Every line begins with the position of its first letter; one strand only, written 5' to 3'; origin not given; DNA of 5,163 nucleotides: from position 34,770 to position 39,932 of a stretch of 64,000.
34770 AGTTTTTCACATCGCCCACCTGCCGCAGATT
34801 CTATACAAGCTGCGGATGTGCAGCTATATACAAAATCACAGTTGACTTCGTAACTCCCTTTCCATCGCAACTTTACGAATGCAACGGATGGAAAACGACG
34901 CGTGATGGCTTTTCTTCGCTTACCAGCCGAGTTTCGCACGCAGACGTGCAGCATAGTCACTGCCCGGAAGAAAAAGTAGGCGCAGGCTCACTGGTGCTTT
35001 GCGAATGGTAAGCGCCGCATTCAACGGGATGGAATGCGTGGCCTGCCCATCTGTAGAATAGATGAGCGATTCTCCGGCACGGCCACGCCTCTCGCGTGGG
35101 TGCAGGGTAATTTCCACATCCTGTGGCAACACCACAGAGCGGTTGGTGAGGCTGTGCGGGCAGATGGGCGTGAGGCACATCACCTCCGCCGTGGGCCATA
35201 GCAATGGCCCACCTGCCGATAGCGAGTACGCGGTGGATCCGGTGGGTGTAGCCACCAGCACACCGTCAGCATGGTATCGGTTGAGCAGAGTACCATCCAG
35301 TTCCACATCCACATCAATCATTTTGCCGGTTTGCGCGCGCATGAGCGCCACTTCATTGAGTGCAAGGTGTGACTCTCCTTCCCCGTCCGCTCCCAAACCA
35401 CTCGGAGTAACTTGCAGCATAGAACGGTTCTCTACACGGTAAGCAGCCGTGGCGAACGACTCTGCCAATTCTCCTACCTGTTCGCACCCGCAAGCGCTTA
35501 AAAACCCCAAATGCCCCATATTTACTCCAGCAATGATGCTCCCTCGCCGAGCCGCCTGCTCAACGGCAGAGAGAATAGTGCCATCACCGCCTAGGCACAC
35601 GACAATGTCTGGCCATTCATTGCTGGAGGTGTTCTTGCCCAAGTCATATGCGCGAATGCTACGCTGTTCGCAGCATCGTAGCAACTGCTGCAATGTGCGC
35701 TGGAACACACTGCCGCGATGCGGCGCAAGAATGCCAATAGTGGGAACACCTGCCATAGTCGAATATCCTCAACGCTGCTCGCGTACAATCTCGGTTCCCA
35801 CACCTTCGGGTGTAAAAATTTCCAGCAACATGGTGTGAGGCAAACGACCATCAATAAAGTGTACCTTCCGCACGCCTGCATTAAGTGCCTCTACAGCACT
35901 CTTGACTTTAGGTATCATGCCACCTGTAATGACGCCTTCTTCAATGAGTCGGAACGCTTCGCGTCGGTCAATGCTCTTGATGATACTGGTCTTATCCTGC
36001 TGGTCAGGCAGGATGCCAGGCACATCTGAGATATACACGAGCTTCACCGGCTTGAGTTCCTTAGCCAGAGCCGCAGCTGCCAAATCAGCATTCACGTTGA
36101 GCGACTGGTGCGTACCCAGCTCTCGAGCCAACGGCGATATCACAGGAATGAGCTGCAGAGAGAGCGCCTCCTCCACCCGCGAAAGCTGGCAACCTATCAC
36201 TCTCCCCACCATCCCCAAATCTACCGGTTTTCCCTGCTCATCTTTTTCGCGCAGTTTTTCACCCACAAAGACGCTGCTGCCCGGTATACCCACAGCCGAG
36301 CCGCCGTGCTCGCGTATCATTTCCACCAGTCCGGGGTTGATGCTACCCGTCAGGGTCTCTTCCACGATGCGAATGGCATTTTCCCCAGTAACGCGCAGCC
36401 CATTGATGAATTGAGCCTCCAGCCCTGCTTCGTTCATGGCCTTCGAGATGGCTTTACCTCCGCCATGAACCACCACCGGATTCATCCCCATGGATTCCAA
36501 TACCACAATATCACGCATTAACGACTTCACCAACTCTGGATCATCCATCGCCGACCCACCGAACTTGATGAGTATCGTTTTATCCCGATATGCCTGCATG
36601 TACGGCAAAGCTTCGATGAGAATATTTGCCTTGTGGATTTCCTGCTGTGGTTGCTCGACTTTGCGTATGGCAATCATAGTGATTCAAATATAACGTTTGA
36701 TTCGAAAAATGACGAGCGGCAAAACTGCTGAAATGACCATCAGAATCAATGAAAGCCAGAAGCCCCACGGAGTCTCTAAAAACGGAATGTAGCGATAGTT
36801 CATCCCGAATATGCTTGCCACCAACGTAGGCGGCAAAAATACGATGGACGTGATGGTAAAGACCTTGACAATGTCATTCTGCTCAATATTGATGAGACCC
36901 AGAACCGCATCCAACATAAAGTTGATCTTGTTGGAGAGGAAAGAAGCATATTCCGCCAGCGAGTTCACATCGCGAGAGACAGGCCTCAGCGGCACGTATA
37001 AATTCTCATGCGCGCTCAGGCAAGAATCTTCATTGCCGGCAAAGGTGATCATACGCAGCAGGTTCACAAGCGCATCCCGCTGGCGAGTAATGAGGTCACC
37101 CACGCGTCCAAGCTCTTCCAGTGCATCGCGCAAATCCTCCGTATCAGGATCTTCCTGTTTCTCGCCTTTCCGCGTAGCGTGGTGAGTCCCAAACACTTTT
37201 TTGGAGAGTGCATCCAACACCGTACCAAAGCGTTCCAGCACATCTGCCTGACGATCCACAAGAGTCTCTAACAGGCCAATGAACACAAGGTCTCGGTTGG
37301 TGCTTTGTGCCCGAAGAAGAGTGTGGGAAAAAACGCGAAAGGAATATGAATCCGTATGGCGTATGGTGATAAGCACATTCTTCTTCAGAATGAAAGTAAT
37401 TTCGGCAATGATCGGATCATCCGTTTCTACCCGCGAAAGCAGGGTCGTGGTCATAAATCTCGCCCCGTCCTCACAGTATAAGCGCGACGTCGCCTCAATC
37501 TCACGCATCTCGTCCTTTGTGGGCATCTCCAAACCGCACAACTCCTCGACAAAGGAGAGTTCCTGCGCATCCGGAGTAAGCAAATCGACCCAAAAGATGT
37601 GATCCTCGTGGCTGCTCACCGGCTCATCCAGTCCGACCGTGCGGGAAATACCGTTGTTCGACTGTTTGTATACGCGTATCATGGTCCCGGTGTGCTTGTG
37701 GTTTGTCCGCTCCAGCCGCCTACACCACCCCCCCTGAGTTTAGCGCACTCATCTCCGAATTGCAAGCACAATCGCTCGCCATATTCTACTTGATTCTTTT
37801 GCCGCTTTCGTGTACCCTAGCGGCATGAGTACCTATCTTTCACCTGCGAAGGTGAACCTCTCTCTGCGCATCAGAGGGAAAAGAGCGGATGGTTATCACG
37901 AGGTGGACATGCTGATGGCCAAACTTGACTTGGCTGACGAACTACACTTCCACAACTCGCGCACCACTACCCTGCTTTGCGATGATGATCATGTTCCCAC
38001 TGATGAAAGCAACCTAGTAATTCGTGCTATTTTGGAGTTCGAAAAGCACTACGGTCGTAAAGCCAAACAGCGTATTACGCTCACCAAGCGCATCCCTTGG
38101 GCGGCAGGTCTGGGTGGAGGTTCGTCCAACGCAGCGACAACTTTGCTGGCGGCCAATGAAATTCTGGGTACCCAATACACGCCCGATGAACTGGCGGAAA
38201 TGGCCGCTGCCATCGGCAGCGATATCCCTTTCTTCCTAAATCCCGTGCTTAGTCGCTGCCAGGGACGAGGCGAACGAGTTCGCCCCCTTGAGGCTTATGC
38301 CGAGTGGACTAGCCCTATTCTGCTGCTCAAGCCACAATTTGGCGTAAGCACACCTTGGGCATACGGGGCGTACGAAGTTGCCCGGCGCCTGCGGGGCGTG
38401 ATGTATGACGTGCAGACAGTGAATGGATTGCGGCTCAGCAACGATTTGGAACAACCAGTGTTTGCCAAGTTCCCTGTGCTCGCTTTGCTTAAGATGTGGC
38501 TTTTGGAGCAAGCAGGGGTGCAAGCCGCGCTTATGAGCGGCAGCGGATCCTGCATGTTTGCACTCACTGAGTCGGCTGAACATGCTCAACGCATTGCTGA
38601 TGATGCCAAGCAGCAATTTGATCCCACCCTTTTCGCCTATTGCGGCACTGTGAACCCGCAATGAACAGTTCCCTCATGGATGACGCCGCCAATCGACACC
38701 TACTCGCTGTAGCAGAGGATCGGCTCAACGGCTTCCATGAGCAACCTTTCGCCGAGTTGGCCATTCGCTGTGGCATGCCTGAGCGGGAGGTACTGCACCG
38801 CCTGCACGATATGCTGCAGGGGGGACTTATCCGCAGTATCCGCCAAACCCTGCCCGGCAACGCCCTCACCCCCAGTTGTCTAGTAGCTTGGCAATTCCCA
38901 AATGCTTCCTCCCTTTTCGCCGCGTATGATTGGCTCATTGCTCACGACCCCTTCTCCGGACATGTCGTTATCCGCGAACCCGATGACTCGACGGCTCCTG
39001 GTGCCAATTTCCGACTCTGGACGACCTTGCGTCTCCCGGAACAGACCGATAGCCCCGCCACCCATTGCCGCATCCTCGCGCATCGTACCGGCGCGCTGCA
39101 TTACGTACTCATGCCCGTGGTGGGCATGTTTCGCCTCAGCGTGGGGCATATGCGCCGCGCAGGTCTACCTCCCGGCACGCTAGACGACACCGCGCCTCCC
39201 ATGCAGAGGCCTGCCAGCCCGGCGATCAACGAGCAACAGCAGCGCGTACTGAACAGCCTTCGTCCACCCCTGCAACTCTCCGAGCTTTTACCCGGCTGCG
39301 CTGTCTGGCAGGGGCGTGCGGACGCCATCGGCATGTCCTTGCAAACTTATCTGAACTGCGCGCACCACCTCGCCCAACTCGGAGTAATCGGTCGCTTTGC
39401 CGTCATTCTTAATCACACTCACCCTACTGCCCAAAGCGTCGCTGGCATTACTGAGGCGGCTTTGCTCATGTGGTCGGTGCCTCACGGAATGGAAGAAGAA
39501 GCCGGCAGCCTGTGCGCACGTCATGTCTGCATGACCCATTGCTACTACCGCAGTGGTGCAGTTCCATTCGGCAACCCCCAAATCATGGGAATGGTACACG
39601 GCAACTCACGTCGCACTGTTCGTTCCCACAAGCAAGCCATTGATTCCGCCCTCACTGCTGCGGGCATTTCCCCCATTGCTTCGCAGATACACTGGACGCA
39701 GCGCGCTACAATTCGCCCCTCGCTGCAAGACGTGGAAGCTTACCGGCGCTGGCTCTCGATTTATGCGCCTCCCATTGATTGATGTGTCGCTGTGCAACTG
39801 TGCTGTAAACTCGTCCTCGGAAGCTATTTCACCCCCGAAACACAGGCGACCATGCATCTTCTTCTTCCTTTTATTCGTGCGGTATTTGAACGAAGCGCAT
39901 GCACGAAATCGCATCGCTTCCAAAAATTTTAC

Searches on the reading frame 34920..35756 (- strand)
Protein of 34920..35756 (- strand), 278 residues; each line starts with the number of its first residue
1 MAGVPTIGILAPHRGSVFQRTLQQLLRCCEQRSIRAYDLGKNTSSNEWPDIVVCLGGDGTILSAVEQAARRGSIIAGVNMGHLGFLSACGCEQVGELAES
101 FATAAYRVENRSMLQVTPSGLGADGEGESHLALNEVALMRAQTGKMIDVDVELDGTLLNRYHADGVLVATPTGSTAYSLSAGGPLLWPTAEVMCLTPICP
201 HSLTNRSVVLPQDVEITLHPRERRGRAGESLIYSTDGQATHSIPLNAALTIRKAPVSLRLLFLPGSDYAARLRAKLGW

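Call 65: search_protein_families(library=pfam, proteins=[window:34920-35756:-], max_evalue=0.0001)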
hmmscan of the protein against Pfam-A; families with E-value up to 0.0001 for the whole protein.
window:34920-35756:- (278 aa): 2 families
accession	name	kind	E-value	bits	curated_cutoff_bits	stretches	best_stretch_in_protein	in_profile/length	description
PF20143.4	NAD_kinase_C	-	3.2e-30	104.9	23.7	1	133-259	1-122/126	ATP-NAD kinase C-terminal domain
PF01513.26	NAD_kinase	-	7.3e-11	42.9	25.5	1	47-102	71-126/130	ATP-NAD kinase N-terminal domain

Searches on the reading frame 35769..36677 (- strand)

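Call 65: search_protein_families(library=pfam, proteins=[window:35769-36677:-], max_evalue=0.0001)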
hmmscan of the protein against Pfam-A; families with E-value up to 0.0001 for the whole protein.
window:35769-36677:- (302 aa): 1 family
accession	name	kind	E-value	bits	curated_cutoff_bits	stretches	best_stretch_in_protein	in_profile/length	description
PF00696.33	AA_kinase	-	2.2e-43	149.1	24.9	1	33-276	1-234/234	Amino acid kinase family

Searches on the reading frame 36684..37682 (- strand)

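Call 65: search_protein_families(library=pfam, proteins=[window:36684-37682:-], max_evalue=0.0001)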
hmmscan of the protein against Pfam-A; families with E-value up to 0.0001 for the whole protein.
window:36684-37682:- (332 aa): 1 family
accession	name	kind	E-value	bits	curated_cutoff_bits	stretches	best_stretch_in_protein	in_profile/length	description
PF01544.23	CorA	-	2.9e-45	155.3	27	1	27-327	2-291/292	CorA-like Mg2+ transporter protein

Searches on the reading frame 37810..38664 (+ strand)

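Call 65: search_protein_families(library=pfam, proteins=[window:37810-38664:+], max_evalue=0.0001)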
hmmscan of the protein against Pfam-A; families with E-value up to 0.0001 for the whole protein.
window:37810-38664:+ (284 aa): 2 families
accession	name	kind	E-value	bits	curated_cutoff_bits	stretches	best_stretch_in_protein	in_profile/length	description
PF00288.32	GHMP_kinases_N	-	1.1e-16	61.2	22.3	1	68-143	1-84/87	GHMP kinases N terminal domain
PF08544.19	GHMP_kinases_C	-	6.3e-10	39.8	21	1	208-270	18-83/85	GHMP kinases C terminal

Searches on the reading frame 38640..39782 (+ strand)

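Call 65: search_protein_families(library=pfam, proteins=[window:38640-39782:+], max_evalue=0.0001)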
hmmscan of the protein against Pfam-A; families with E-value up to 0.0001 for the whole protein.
window:38640-39782:+ (380 aa): 2 families
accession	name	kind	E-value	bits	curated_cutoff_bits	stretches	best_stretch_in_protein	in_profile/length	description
PF17805.7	AsnC_trans_reg2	-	1.1e-12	48.3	27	1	268-340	2-73/86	AsnC-like ligand binding domain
PF22451.2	NirdL-like_HTH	-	2.3e-08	33.9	27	1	34-65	16-47/47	Siroheme decarboxylase NirDL-like HTH domain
